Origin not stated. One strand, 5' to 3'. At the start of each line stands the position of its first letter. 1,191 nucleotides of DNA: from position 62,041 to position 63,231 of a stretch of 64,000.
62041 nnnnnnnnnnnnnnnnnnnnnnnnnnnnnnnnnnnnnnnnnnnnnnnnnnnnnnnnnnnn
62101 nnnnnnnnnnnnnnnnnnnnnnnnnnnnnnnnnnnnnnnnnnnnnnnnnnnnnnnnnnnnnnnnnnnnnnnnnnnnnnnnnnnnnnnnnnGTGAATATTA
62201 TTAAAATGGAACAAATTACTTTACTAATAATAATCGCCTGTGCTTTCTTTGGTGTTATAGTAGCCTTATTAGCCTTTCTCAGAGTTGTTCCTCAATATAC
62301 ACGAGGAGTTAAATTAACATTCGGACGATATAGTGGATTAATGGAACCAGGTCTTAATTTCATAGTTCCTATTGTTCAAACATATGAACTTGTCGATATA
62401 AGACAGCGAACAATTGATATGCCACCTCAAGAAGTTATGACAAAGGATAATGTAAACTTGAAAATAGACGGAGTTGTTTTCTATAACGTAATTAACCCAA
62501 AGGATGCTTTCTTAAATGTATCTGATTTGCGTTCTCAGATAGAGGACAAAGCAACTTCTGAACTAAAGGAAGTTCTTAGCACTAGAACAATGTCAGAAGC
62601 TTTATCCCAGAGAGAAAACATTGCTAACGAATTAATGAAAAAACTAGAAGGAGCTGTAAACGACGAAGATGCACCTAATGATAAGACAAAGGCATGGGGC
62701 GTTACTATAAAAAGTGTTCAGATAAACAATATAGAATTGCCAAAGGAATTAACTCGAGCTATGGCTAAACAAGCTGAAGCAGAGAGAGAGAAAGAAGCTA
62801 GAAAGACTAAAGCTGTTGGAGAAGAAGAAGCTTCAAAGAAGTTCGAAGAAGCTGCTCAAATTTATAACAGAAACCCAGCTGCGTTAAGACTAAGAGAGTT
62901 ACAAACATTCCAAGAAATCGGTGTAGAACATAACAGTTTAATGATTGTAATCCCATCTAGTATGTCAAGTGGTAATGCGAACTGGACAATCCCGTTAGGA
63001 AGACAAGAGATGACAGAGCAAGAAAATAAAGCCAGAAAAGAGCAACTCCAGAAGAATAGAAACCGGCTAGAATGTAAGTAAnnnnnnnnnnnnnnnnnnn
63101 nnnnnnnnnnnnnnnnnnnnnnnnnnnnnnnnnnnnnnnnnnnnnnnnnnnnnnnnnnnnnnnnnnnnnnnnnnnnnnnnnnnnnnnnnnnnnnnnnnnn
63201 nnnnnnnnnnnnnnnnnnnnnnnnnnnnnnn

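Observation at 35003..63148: Highly conserved 24-nt promoter-like motif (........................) repeated before at least seven structural and membrane genes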

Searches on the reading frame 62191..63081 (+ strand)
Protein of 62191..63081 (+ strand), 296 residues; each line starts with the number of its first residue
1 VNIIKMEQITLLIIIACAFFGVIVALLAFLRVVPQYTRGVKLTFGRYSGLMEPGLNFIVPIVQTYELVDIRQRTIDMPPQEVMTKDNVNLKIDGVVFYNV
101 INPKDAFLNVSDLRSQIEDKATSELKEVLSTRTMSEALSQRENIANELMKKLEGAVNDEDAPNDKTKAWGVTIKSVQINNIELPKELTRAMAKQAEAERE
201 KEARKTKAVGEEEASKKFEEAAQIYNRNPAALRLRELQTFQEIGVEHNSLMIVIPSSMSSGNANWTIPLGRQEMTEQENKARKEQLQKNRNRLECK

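Call 12: search_protein_families(library=phrogs, proteins=[window:62191-63081:+], max_evalue=0.01)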
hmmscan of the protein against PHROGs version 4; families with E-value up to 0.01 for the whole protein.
window:62191-63081:+ (296 aa): 1 family
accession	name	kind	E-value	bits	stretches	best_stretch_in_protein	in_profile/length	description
phrog_200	-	other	1.3e-25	91.3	1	7-281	78-371/379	lipoprotein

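Call 13: search_protein_families(library=pfam, proteins=[window:62191-63081:+], max_evalue=0.01)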
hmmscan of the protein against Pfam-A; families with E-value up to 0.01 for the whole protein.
window:62191-63081:+ (296 aa): 2 families
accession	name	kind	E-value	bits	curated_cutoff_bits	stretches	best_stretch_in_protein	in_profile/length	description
PF01145.31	Band_7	-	7.6e-42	143.8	23.6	1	32-211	2-175/176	SPFH domain / Band 7 family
PF13421.11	Band_7_1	-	8.4e-05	22.7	24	1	97-196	117-208/211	SPFH domain-Band 7 family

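Call 60: search_protein_families(library=ncbifam, proteins=[window:62206-63081:+], max_evalue=0.001)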
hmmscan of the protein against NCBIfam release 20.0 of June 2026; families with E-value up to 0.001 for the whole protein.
window:62206-63081:+ (291 aa): 5 families
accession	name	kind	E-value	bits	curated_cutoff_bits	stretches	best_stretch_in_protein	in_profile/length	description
TIGR01933.1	hflK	equivalog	4.3e-18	65.7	159.4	1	26-211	2-182/261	FtsH protease activity modulator HflK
TIGR01932.1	hflC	equivalog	5.3e-13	48.5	134.4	1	6-211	6-239/318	protease modulator HflC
NF008259.0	PRK11029.1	equivalog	1.8e-12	46.9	427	2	103-212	134-249/334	protease modulator HflC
NF008181.0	PRK10930.1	equivalog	3.9e-10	39.1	660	1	8-207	81-274/419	FtsH protease activity modulator HflK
NF058507.1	FlotScfldFlot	equivalog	2.3e-05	23.6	700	1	47-219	55-238/477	flotillin lipid rafts scaffold protein FloT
